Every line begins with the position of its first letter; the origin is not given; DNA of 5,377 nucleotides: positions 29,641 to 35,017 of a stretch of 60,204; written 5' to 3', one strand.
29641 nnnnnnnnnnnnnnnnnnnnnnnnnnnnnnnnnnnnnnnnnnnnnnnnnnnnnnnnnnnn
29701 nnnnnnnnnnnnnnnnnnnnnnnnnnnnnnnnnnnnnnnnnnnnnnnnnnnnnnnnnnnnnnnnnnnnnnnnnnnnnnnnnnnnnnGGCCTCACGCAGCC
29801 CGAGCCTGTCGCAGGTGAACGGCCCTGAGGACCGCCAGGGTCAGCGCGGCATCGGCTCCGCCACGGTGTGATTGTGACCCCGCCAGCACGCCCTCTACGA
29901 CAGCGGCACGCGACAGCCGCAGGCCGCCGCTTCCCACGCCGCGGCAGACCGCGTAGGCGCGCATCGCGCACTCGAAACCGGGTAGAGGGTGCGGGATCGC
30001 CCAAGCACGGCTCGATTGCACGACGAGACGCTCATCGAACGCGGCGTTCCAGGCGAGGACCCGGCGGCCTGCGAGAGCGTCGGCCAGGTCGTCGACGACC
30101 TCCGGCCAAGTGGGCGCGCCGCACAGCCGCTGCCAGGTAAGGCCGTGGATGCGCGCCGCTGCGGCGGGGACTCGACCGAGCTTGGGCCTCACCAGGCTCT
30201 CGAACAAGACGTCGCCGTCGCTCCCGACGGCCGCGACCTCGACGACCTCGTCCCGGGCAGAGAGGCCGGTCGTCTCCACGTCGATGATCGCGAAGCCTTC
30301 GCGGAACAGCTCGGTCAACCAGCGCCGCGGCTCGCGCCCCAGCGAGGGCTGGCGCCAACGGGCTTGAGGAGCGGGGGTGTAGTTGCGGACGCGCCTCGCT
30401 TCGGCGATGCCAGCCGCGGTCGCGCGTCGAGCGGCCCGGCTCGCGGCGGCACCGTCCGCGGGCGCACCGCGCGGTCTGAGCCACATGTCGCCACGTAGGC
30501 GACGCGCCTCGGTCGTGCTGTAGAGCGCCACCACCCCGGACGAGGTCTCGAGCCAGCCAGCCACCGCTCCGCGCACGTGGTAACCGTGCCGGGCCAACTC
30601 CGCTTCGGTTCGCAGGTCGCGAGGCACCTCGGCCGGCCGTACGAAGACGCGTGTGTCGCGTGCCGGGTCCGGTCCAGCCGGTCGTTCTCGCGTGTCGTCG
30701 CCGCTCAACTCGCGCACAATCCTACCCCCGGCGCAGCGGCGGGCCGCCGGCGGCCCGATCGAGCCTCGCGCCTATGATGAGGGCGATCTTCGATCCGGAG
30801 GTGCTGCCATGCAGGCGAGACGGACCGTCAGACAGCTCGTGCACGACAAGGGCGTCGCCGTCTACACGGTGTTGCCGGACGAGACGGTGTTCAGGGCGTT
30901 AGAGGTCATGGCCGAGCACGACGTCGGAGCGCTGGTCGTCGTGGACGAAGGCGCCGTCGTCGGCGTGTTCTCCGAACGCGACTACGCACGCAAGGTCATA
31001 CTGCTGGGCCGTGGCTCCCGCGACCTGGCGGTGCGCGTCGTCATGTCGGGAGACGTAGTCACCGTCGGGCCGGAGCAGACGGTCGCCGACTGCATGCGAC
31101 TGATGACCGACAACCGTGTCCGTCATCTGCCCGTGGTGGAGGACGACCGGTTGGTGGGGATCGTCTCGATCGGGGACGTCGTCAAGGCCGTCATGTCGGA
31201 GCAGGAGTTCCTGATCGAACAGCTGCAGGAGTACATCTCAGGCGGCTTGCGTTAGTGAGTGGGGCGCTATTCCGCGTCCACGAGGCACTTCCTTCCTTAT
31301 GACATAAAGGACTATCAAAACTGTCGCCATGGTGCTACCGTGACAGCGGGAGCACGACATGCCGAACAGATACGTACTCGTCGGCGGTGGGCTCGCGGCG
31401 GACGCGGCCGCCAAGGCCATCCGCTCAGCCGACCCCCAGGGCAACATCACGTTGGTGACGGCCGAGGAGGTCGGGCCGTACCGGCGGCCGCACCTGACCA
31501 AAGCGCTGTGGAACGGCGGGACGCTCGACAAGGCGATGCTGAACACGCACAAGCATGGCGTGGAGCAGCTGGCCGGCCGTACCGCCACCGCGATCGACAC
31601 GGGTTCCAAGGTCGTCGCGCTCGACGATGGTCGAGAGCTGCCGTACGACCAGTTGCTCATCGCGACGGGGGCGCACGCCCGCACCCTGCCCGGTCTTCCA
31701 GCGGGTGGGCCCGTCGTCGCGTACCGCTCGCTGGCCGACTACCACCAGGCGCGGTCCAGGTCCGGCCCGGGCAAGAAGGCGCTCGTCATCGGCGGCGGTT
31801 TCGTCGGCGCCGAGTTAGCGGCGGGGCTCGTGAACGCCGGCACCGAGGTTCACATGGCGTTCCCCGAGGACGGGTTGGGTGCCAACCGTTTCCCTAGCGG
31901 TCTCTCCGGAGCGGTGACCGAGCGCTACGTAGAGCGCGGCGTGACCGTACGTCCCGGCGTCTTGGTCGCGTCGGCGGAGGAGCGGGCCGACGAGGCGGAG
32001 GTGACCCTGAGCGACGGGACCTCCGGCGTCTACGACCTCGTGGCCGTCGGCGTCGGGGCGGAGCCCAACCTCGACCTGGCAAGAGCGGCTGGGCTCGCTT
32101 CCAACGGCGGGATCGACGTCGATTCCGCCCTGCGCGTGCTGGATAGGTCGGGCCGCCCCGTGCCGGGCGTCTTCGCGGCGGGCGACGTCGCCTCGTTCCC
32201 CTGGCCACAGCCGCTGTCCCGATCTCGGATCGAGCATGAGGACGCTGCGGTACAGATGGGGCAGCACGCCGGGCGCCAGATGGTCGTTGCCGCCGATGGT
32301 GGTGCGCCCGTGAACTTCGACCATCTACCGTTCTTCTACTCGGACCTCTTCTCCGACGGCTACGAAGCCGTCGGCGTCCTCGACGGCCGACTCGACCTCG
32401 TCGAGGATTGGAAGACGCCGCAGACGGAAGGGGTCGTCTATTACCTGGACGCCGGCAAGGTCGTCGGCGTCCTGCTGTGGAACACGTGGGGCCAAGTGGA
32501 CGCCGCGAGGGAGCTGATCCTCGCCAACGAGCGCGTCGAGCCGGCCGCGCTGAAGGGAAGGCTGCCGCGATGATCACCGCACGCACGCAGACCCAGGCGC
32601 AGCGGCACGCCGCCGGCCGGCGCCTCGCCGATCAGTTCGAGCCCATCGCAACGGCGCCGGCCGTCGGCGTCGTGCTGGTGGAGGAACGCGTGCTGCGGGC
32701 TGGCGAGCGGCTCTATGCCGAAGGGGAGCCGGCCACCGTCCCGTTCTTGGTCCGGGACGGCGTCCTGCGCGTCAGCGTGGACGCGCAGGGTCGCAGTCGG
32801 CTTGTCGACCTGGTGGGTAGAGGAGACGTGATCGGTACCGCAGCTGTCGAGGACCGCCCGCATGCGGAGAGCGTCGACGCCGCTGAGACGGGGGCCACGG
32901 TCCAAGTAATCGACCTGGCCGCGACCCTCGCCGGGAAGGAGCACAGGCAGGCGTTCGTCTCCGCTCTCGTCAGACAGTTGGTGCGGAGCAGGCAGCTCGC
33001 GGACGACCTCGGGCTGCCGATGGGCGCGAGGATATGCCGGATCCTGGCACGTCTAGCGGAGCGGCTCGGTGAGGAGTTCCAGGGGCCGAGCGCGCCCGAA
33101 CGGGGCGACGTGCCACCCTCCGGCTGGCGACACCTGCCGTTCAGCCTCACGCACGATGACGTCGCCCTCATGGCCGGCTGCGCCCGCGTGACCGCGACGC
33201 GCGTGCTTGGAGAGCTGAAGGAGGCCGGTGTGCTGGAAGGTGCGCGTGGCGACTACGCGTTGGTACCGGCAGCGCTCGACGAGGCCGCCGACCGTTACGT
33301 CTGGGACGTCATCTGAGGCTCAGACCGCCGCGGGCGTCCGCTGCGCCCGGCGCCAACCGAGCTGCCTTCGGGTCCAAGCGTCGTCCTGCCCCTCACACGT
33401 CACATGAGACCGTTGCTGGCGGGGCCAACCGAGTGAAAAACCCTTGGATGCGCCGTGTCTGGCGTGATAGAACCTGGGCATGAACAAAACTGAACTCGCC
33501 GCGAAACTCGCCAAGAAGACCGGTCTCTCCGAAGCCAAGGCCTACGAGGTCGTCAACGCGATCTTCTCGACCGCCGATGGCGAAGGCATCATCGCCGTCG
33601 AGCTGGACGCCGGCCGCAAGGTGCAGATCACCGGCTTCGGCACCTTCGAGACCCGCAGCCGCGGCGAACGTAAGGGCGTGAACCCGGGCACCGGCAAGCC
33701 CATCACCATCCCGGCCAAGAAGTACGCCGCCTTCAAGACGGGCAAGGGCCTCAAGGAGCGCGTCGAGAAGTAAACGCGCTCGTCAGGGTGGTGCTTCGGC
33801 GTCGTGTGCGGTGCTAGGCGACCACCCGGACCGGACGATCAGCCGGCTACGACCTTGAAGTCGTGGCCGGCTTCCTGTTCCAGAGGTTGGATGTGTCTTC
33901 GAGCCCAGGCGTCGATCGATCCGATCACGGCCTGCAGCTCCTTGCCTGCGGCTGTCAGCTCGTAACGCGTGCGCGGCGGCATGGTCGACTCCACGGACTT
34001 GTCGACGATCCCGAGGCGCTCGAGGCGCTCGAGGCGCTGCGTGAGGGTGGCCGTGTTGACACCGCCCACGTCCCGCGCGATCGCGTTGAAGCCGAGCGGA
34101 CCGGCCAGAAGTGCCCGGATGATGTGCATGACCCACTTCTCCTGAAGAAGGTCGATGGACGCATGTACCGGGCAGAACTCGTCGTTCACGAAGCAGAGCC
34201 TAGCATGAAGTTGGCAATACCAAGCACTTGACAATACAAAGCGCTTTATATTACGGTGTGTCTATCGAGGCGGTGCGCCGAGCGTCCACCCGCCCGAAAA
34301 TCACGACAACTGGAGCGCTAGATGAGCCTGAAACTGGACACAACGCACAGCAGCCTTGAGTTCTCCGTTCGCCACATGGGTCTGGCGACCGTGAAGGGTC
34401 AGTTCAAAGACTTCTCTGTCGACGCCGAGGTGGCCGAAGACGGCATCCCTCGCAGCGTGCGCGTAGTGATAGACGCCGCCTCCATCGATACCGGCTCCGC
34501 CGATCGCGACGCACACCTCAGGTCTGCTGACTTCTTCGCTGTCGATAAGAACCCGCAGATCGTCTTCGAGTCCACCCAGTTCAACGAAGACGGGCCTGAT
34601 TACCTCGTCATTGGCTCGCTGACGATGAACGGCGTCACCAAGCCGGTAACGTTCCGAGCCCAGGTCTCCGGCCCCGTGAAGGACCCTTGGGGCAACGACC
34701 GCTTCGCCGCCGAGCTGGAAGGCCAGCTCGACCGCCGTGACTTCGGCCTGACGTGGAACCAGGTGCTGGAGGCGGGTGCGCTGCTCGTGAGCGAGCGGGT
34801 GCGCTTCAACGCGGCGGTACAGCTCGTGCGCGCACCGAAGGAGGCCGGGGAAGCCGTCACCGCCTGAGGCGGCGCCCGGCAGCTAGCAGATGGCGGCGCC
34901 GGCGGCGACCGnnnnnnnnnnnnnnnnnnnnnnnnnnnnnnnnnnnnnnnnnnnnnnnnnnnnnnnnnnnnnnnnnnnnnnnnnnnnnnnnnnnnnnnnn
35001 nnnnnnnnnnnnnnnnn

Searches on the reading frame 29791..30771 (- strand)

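Call 16: search_protein_families(library=pfam, proteins=[window:29791-30771:-], max_evalue=0.0001)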
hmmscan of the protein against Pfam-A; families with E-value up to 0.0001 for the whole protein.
window:29791-30771:- (326 aa): 1 family
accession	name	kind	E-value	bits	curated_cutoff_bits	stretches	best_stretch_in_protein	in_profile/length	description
PF00929.31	RNase_T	-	1.4e-12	48.9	24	1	162-314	2-163/164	Exonuclease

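Call 62: search_protein_families(library=ncbifam, proteins=[window:29791-30717:-], max_evalue=0.00001)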
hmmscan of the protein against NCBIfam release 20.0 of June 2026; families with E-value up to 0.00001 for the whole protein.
window:29791-30717:- (308 aa): 15 families
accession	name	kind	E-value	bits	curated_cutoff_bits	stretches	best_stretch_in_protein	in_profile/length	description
NF004719.0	PRK06063.1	equivalog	1.1e-19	70.5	389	1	138-306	14-181/331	DEDDh family exonuclease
NF005907.0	PRK07883.1-5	equivalog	1.3e-12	46.9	454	1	141-303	29-194/584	DEDD exonuclease domain-containing protein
NF005905.0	PRK07883.1-3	equivalog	2.6e-12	46.1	508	1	137-300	21-187/581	DEDD exonuclease domain-containing protein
NF005906.0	PRK07883.1-4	equivalog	1.5e-10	40.1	495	1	141-237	7-107/563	DEDD exonuclease domain-containing protein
NF004963.0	PRK06309.1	equivalog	9.7e-10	38.5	245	1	145-239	7-103/232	DNA polymerase III subunit epsilon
TIGR01406.1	dnaQ_proteo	equivalog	2.9e-09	36.9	222.7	1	144-232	4-97/231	DNA polymerase III subunit epsilon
NF005289.0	PRK06807.1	equivalog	3.1e-09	36.5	335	1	141-231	9-102/313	3'-5' exonuclease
TIGR00573.1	dnaq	subfamily_domain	4.7e-09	36.1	71.5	1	140-228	7-98/217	exonuclease, DNA polymerase III, epsilon subunit family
NF004316.1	PRK05711.1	equivalog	1.1e-08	35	196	1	144-228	5-94/234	DNA polymerase III subunit epsilon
NF001688.0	PRK00448.1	equivalog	1.2e-08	33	873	1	138-241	421-527/1445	PolC-type DNA polymerase III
NF006316.0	PRK08517.1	equivalog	3.2e-08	33.2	247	1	136-233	66-165/270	3'-5' exonuclease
TIGR01407.1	dinG_rel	hypoth_equivalog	8e-07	27.7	547.7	1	142-232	2-95/889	putative DnaQ family exonuclease/DinG family helicase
TIGR01405.1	polC_Gram_pos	equivalog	2.1e-06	25.8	1043.45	1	139-239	188-291/1211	DNA polymerase III subunit alpha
NF005927.0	PRK07942.1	subfamily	3.7e-06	26.8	186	1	142-243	9-119/232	DNA polymerase III subunit epsilon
NF004964.0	PRK06310.1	equivalog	5.8e-06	25.9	236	1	139-236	6-107/250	DNA polymerase III subunit epsilon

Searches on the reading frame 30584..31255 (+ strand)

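Call 17: search_protein_families(library=pfam, proteins=[window:30584-31255:+], max_evalue=0.0001)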
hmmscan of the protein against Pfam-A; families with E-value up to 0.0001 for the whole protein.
window:30584-31255:+ (223 aa): 1 family
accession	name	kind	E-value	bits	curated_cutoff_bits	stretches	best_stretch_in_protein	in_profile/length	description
PF00571.33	CBS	-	1.7e-26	92.7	24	2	153-204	4-56/57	CBS domain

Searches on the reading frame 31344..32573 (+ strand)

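Call 17: search_protein_families(library=pfam, proteins=[window:31344-32573:+], max_evalue=0.0001)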
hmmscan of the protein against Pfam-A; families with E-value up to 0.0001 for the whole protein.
window:31344-32573:+ (409 aa): 5 families
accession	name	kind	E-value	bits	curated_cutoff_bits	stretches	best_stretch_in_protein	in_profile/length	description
PF07992.20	Pyr_redox_2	-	9.9e-52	176.6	26.1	1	9-306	2-291/291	Pyridine nucleotide-disulphide oxidoreductase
PF00070.33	Pyr_redox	-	2.4e-10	41.2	22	1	145-224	1-81/82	Pyridine nucleotide-disulphide oxidoreductase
PF14721.12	AIF_C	-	3.9e-10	40.7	25.9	1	362-392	98-128/130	Apoptosis-inducing factor, mitochondrion-associated, C-term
PF13738.12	Pyr_redox_3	-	5.9e-06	26.2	30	1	104-253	128-281/305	Pyridine nucleotide-disulphide oxidoreductase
PF00890.30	FAD_binding_2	-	6.4e-05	22.8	20.4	1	251-283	367-399/414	FAD binding domain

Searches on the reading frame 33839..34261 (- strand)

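Call 17: search_protein_families(library=pfam, proteins=[window:33839-34261:-], max_evalue=0.0001)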
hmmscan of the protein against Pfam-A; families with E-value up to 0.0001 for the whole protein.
window:33839-34261:- (140 aa): 2 families
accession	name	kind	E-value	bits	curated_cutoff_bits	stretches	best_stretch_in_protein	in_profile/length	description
PF01638.23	HxlR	-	2.2e-21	75.9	20.8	1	38-126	1-89/91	HxlR-like helix-turn-helix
PF03551.20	PadR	-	2.3e-05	24.8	27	1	68-108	29-71/75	Transcriptional regulator PadR-like family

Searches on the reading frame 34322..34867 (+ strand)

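Call 17: search_protein_families(library=pfam, proteins=[window:34322-34867:+], max_evalue=0.0001)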
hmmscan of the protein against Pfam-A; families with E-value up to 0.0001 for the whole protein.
window:34322-34867:+ (181 aa): 1 family
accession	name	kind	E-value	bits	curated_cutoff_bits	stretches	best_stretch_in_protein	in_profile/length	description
PF04264.18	YceI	-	2.1e-43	148.7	23.7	1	4-167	2-149/150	YceI-like domain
